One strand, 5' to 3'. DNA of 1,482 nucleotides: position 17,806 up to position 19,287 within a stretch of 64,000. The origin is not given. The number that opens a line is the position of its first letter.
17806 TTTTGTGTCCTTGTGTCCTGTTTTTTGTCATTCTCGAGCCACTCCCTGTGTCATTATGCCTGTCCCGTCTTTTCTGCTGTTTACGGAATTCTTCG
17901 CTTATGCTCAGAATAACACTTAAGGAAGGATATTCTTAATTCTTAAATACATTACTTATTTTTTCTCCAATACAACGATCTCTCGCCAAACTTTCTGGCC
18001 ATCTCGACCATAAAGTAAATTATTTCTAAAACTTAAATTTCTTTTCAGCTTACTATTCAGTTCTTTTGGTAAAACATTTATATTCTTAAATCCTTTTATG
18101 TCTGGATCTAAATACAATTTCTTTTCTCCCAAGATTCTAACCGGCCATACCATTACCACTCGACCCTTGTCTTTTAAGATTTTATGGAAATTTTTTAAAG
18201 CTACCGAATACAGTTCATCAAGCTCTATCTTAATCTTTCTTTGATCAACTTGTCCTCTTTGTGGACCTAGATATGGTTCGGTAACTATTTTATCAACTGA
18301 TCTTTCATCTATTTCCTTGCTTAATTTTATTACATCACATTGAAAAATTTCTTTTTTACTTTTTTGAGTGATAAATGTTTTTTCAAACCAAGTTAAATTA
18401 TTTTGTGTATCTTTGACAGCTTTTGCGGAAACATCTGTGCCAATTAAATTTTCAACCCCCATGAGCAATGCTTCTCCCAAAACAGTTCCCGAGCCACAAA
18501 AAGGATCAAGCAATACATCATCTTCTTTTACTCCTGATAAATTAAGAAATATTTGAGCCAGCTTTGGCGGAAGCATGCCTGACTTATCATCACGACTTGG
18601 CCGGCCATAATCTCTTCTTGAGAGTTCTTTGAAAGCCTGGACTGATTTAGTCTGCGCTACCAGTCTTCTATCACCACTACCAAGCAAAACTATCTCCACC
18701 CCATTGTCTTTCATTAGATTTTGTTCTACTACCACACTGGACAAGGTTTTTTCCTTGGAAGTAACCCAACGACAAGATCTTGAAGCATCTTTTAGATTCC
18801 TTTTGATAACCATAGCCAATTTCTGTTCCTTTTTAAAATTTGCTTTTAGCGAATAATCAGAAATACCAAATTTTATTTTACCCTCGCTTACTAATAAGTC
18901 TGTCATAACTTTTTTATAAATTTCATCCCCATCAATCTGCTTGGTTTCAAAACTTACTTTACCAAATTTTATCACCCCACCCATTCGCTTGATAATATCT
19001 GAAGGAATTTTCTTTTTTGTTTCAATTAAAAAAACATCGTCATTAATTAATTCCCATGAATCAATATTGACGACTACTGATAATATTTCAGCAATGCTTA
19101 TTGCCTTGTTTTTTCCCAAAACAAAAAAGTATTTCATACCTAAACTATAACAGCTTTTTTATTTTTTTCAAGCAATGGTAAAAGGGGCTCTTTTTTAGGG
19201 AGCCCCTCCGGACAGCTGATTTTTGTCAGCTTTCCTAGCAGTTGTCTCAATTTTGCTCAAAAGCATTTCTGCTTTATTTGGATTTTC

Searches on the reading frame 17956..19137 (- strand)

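Call 8: search_protein_families(library=pfam, proteins=[window:17956-19137:-], max_evalue=0.00001)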
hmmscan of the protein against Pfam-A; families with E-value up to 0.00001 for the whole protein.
window:17956-19137:- (393 aa): 2 families
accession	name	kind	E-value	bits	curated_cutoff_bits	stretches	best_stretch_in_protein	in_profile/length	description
PF01170.24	UPF0020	-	2.3e-18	67.1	22.3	1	184-335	7-170/197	RMKL-like, methyltransferase domain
PF01555.25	N6_N4_Mtase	-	1.9e-07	31.7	26.7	1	186-244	163-219/221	DNA methylase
